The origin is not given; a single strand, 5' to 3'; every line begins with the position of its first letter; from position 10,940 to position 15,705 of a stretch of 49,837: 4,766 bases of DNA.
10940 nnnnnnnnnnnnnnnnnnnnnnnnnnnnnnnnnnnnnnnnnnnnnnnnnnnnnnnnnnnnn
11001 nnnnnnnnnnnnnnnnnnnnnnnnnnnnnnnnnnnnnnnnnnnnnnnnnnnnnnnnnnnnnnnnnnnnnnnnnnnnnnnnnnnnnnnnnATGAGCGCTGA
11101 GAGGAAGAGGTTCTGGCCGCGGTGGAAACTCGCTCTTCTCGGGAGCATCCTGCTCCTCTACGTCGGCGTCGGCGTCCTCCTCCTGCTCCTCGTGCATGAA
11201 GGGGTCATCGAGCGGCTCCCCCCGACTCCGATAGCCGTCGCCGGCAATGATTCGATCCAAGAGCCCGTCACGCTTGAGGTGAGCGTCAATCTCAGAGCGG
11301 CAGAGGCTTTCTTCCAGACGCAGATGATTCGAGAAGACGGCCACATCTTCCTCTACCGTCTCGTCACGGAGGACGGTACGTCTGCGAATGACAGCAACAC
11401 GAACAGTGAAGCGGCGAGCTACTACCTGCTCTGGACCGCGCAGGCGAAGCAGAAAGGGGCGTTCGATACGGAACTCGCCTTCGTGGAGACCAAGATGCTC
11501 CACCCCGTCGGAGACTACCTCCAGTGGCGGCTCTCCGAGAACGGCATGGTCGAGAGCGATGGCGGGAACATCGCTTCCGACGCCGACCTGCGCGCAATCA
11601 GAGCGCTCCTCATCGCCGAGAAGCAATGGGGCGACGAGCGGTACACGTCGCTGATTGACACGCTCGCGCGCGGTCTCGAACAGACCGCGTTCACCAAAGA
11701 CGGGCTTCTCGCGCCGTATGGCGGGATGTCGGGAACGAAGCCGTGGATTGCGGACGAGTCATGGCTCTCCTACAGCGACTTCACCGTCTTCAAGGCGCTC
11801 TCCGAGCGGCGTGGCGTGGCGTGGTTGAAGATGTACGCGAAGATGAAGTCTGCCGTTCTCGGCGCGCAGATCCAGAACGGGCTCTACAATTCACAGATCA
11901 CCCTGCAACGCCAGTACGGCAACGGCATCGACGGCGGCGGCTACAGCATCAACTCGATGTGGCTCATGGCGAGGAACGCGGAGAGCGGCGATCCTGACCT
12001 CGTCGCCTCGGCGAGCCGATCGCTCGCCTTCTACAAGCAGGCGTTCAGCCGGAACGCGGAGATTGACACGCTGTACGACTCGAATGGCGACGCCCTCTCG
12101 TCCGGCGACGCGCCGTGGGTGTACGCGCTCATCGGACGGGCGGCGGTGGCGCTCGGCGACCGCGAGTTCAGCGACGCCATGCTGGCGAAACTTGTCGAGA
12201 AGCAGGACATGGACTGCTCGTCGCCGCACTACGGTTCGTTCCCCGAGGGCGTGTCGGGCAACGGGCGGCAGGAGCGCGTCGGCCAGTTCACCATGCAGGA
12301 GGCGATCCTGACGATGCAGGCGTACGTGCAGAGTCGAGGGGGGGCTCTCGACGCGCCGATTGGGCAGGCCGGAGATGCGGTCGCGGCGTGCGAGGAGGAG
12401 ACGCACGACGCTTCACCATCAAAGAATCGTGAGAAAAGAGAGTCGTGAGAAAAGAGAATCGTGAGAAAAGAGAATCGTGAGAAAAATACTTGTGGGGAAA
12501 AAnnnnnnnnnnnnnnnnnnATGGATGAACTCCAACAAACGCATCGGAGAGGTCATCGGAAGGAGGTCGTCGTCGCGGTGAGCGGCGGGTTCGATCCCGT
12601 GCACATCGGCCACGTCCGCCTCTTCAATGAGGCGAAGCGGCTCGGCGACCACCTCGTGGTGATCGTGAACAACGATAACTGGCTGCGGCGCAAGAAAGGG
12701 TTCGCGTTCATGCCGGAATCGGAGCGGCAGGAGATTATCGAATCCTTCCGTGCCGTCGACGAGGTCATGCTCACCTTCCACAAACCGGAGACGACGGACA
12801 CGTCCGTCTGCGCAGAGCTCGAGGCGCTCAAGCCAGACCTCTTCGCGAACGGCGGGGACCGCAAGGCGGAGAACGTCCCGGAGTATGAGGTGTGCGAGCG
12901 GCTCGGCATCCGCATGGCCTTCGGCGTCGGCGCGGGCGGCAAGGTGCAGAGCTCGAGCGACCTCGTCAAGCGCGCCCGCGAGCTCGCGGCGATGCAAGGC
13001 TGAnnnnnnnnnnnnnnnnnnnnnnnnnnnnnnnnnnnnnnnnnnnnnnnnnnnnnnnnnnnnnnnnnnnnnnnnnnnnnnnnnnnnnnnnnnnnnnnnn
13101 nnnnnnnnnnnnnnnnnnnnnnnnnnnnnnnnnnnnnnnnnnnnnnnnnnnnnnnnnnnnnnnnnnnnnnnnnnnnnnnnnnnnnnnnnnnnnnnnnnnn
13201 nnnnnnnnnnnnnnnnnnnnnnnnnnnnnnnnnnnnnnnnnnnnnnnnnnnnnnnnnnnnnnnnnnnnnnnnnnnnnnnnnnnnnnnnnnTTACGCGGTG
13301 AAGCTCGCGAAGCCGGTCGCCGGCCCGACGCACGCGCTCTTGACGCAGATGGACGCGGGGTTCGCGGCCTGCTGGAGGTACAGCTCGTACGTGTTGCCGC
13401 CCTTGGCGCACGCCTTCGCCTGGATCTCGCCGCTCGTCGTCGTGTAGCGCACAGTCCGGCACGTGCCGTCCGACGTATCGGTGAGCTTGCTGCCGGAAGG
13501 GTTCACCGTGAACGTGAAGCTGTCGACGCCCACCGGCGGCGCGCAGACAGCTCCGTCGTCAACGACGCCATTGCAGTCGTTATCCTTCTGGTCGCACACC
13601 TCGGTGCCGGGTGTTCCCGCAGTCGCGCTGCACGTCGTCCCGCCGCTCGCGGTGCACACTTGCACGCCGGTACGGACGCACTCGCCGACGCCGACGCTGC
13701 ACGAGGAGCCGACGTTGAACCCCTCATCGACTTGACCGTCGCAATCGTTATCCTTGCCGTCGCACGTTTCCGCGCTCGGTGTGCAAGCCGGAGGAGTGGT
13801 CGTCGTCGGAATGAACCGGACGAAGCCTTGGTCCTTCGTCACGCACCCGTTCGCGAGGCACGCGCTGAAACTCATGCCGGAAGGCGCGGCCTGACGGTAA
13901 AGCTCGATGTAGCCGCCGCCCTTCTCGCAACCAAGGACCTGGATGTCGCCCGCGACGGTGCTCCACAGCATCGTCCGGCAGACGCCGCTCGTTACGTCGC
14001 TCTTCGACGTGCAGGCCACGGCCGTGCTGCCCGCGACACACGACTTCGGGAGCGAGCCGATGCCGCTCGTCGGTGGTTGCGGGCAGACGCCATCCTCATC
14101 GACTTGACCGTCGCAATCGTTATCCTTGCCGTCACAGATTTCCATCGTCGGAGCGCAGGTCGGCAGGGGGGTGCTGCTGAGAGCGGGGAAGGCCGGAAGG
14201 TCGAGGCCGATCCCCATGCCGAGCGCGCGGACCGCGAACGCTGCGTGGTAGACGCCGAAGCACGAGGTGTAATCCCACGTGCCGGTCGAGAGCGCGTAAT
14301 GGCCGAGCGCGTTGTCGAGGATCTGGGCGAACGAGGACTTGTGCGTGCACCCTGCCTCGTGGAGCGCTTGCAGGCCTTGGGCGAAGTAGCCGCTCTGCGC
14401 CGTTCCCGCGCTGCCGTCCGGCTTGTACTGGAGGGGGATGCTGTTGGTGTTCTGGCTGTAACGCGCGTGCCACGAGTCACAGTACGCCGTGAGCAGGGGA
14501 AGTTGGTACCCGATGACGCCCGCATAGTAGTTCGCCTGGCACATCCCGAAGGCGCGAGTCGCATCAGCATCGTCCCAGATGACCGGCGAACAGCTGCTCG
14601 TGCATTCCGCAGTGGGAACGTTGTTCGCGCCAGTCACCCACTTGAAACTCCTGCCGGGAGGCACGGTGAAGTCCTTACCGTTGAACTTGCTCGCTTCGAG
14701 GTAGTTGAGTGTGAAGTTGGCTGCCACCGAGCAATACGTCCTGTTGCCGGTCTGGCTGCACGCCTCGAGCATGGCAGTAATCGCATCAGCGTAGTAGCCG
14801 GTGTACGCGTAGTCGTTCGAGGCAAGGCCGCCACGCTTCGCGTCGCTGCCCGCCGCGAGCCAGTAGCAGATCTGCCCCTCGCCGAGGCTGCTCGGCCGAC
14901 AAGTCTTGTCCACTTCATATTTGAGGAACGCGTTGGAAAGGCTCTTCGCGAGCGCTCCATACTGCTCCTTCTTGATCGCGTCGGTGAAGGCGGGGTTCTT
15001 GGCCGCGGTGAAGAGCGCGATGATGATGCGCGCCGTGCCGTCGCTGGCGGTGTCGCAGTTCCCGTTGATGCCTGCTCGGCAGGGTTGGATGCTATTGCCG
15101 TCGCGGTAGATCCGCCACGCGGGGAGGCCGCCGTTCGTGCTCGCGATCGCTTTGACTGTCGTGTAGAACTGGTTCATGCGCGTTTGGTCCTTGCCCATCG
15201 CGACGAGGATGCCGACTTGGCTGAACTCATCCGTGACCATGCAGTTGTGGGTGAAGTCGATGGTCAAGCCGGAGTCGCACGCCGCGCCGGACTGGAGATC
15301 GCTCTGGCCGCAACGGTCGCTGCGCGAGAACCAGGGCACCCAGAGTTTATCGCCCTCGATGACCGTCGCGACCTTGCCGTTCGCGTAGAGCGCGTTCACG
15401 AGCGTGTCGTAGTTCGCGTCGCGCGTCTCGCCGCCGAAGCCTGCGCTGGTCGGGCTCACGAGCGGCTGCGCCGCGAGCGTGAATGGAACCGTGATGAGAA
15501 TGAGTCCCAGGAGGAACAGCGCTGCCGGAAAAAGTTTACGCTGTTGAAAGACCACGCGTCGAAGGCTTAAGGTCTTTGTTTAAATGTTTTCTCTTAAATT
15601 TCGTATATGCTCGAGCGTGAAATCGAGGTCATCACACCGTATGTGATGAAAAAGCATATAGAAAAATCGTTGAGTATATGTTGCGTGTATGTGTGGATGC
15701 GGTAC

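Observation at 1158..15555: Archaeal-type beta-glucan (cellulose-like) synthesis and remodelling cluster combined with a three-component GtrB/GtrA/YfhO-type glycosylation module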

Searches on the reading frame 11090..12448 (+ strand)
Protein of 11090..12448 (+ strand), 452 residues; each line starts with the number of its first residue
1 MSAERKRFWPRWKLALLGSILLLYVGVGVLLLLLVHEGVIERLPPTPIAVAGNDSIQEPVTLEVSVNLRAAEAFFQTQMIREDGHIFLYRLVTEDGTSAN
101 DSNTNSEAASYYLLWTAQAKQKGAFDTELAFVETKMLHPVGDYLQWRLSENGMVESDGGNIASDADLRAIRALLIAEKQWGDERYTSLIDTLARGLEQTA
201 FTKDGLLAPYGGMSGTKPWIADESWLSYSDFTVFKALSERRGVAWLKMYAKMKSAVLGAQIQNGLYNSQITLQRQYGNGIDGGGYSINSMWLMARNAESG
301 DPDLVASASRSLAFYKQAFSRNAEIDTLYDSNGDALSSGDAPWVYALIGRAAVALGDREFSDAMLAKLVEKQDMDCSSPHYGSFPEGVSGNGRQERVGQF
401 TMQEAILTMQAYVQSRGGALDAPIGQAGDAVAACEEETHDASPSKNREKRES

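Call 3: search_protein_families(library=pfam, proteins=[window:11090-12448:+], max_evalue=0.01)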
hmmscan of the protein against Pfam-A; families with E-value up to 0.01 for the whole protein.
window:11090-12448:+ (452 aa): 1 family
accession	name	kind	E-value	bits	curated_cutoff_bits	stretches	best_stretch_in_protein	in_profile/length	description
PF01270.23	Glyco_hydro_8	-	2.6e-11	43.6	24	1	86-272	30-223/341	Glycosyl hydrolases family 8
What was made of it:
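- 11090..12448 (+): g5: N-terminally membrane-anchored GH8 glycanase (BcsZ/CelA family). PF01270 at 2.6e-11, 43.6 bits against a cut-off of 24 (call 3).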

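Call 4: search_protein_families(library=ncbifam, proteins=[window:11090-12448:+], max_evalue=0.01)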
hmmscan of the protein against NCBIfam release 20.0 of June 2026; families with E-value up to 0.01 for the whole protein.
window:11090-12448:+ (452 aa): 1 family
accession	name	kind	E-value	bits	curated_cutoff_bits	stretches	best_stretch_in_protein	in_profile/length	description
NF008305.0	PRK11097.1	equivalog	1.7e-07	30.4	299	1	75-273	32-229/378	cellulose synthase complex periplasmic endoglucanase BcsZ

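Call 15: search_solved_structures(query=window:11090-12448:+, max_evalue=1)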
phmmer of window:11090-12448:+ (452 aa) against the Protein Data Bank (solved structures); distinct sequences matched with E-value up to 1: 21.
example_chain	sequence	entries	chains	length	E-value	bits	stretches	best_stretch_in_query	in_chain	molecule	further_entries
3ren_A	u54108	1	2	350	5.1e-10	42.1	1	95-408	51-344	Glycosyl hydrolase, family 8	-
5gy3_A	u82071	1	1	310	3.2e-05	26.3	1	98-249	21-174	Glucanase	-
1cem_A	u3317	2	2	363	3.7e-05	26.1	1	63-197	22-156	CELLULASE CELA (1,4-BETA-D-GLUCAN-GLUCANOHYDROLASE) | endoglucanase A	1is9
7f82_A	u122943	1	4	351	0.00026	23.3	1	103-205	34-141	Glucanase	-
7f81_A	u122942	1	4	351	0.00027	23.3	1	103-205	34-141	Glucanase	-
5czl_A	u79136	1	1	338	0.00072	21.9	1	98-258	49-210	Glucanase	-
1kwf_A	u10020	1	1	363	0.00086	21.6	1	63-197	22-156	Endoglucanase A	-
3qxf_A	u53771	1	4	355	0.0021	20.3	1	103-225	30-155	Endoglucanase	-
9b87_A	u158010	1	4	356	0.0021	20.3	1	103-225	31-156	Endoglucanase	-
21xq_A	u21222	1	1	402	0.0022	20.3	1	82-190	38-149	Glycosyl hydrolase family 8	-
3qxq_A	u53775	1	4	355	0.0049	19.1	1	103-225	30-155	Endoglucanase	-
6vc5_A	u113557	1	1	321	0.0071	18.6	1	99-185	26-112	Endoglucanase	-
6g0n_A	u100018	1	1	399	0.011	17.9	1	99-183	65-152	Glycoside hydrolase family 8 domain protein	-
6g00_A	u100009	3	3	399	0.011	17.9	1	99-183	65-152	Glycoside hydrolase family 8 domain protein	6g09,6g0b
6srd_A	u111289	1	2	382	0.031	16.5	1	82-183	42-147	Reducing-end xylose-releasing exo-oligoxylanase Rex8A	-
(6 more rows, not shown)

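Call 91: search_solved_structures(query=window:11090-12448:+, max_evalue=0.0001, show_alignments=3)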
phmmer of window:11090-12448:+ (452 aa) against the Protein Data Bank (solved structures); distinct sequences matched with E-value up to 0.0001: 3.
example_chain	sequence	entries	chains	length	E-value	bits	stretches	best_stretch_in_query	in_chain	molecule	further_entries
3ren_A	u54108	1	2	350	5.1e-10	42.1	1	95-408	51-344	Glycosyl hydrolase, family 8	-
5gy3_A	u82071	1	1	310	3.2e-05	26.3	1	98-249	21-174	Glucanase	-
1cem_A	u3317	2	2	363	3.7e-05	26.1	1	63-197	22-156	CELLULASE CELA (1,4-BETA-D-GLUCAN-GLUCANOHYDROLASE) | endoglucanase A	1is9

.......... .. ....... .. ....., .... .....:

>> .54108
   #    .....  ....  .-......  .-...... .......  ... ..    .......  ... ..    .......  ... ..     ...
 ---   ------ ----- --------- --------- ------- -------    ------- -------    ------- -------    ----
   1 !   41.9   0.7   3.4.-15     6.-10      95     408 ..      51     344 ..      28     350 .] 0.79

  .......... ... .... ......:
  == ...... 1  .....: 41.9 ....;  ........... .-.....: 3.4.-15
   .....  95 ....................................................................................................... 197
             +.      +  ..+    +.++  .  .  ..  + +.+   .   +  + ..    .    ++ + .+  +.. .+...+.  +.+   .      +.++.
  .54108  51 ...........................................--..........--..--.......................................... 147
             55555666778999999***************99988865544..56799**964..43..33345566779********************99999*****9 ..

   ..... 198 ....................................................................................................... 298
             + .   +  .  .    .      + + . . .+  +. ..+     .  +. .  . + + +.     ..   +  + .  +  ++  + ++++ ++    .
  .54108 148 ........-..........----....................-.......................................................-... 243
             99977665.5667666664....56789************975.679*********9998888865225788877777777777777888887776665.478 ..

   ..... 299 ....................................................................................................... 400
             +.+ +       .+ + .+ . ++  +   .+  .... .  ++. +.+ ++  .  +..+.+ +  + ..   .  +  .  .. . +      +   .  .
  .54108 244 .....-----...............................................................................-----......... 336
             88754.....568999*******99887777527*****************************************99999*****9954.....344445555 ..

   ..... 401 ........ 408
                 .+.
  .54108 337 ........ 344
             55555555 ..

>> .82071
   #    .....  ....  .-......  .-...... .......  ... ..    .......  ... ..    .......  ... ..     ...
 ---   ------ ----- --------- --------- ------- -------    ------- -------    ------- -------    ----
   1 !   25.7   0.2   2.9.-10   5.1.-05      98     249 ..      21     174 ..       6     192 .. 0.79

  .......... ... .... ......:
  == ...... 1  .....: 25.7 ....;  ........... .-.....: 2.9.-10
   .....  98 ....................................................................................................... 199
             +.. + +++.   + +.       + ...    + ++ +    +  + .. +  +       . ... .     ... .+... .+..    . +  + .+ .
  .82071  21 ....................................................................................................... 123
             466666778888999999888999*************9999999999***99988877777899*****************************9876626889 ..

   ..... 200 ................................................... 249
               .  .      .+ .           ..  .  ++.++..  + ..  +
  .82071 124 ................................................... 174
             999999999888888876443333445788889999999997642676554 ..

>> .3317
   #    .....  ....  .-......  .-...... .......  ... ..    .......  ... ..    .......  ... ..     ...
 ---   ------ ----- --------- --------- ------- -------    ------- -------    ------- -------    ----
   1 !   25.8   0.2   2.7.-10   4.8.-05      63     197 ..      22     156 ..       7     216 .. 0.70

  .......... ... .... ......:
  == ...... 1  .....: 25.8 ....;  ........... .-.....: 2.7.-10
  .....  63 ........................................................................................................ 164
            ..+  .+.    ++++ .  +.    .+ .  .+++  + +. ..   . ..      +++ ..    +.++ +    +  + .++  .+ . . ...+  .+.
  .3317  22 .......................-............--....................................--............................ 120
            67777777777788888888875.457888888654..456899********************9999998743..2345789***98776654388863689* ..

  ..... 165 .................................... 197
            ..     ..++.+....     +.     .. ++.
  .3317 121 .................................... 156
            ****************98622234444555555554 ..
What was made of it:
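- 11090..12448 (+): PDB 3ren at 5e-10 and CelA 1cem at 3.7e-5, with E107 aligned to the CelA SEG Glu and ASDAD to TDAD (calls 15, 91).
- On Glycoside hydrolase family 8 (g5): E107 aligns to the CelA SEG Glu and ASDAD to TDAD (call 91).
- Checked: Its catalytic Glu and the ASDAD motif align to CelA (calls 3, 91).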

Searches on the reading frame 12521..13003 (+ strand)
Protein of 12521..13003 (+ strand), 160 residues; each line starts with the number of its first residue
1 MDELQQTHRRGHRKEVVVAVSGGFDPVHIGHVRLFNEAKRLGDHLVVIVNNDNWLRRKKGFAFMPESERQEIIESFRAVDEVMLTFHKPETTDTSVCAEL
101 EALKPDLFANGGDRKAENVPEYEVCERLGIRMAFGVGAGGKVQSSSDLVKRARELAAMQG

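Call 3: search_protein_families(library=pfam, proteins=[window:12521-13003:+], max_evalue=0.01)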
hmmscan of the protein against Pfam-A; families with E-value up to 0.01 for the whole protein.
window:12521-13003:+ (160 aa): 2 families
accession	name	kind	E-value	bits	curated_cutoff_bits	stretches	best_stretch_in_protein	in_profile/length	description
PF01467.32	CTP_transf_like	-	2.8e-14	53.9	21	1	21-113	3-89/133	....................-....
PF06574.18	FAD_syn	-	0.0003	21.1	27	1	15-85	7-83/158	FAD synthetase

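Call 4: search_protein_families(library=ncbifam, proteins=[window:12521-13003:+], max_evalue=0.01)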
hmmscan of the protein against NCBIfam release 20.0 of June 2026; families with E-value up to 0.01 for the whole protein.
window:12521-13003:+ (160 aa): 17 families
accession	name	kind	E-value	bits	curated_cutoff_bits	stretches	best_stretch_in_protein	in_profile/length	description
TIGR02199.1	rfaE_dom_II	equivalog_domain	2e-22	79.6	181.5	1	12-153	8-143/144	D-glycero-beta-D-manno-heptose 1-phosphate adenylyltransferase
NF008454.0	PRK11316.1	equivalog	1.2e-16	60.4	521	1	11-123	336-444/475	bifunctional D-glycero-beta-D-manno-heptose-7-phosphate kinase/D-glycero-beta-D-manno-heptose 1-phosphate adenylyltransferase HldE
TIGR00125.1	cyt_tran_rel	domain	1.3e-16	60.5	27.7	1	17-82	1-65/65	adenylyltransferase/cytidyltransferase family protein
TIGR01518.1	g3p_cytidyltrns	equivalog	3.9e-13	49.6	165.4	1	19-115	2-93/125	glycerol-3-phosphate cytidylyltransferase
NF001985.0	PRK00777.1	subfamily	1.1e-08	35.3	104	1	16-78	5-67/157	pantetheine-phosphate adenylyltransferase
NF005518.0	PRK07143.1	equivalog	7.6e-07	28.8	232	1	13-86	13-89/281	hypothetical protein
NF002250.0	PRK01170.1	subfamily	1.2e-06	28.3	489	1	18-76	3-60/322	bifunctional pantetheine-phosphate adenylyltransferase/NTP phosphatase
TIGR01510.1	coaD_prev_kdtB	equivalog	4.8e-06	26.7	103.3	1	20-75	4-54/155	pantetheine-phosphate adenylyltransferase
NF045965.1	RibF_rel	equivalog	1.2e-05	24.9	200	1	18-87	15-92/279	FAD synthase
NF004162.0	PRK05627.1-5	equivalog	6.7e-05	22.4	241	1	13-88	12-89/304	bifunctional riboflavin kinase/FAD synthetase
NF005988.0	PRK08099.1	equivalog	9.2e-05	21.7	201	1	13-54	62-103/411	multifunctional transcriptional regulator/nicotinamide-nucleotide adenylyltransferase/ribosylnicotinamide kinase NadR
TIGR00482.1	TIGR00482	equivalog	0.0002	21.4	112.45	1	22-72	4-54/194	nicotinate (nicotinamide) nucleotide adenylyltransferase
TIGR01526.1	nadR_NMN_Atrans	equivalog_domain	0.00039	19.8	341.15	1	20-51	6-37/325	nicotinamide-nucleotide adenylyltransferase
NF000839.0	PRK00071.1-1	equivalog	0.0021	18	187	1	16-57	7-49/219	nicotinate-nucleotide adenylyltransferase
NF041124.1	CoaD_Thcocales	equivalog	0.0025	17.7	290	1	17-59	6-48/156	phosphopantetheine adenylyltransferase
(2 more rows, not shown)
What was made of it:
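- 12521..13003 (+): g6: small cytidylyl/adenylyltransferase-family nucleotidyltransferase. It is a neighbour, not a conserved member of the cluster. RfaE domain II-like at 2e-22, below its cut-off (calls 3, 4).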

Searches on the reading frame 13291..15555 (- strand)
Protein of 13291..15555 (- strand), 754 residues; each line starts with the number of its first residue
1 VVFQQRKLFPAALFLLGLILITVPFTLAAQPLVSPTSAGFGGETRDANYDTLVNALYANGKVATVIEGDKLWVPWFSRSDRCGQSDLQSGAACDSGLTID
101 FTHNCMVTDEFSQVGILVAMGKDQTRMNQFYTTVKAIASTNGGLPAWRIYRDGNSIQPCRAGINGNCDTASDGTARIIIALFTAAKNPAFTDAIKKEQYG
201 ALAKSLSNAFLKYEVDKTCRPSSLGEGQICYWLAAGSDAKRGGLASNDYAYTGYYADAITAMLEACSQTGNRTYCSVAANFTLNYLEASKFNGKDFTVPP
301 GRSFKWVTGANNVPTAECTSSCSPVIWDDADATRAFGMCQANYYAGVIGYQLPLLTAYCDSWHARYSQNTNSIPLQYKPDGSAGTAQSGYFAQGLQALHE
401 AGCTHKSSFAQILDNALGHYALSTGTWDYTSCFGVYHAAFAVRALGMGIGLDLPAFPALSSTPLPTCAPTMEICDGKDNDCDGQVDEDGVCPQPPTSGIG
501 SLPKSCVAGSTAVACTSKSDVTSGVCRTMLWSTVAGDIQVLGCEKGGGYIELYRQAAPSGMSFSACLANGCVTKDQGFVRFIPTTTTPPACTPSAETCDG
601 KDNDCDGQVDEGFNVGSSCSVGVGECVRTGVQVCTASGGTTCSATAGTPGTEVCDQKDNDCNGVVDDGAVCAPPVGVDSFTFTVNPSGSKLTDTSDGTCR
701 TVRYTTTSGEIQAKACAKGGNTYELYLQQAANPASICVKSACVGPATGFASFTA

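Call 3: search_protein_families(library=pfam, proteins=[window:13291-15555:-], max_evalue=0.01)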
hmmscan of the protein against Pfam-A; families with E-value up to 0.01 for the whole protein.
window:13291-15555:- (754 aa): 1 family
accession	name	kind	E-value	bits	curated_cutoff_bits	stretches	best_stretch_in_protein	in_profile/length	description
PF11617.13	Cu-binding_MopE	-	4.3e-14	52.9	27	3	471-487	14-30/30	Putative metal-binding motif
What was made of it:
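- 13291..15555 (-): g7: secreted protein with a conserved 460-aa N-terminal domain of unknown fold and a Cys-rich C-terminal half with three MopE-type motifs. It is a variable neighbour. PF11617 x3 (call 3).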

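Call 4: search_protein_families(library=ncbifam, proteins=[window:13291-15555:-], max_evalue=0.01)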
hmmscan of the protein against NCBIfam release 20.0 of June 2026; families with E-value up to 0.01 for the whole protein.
window:13291-15555:- (754 aa): 0 families

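Call 16: search_solved_structures(query=window:13291-15555:-, max_evalue=1)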
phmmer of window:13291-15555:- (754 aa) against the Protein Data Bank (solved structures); distinct sequences matched with E-value up to 1: 0.

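Call 17: search_protein_families(library=pfam, proteins=[window:13291-15555:-], max_evalue=10)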
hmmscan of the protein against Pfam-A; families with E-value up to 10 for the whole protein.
window:13291-15555:- (754 aa): 1 family
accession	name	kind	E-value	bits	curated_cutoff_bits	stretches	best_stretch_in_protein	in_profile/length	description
PF11617.13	Cu-binding_MopE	-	4.3e-14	52.9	27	3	471-487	14-30/30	Putative metal-binding motif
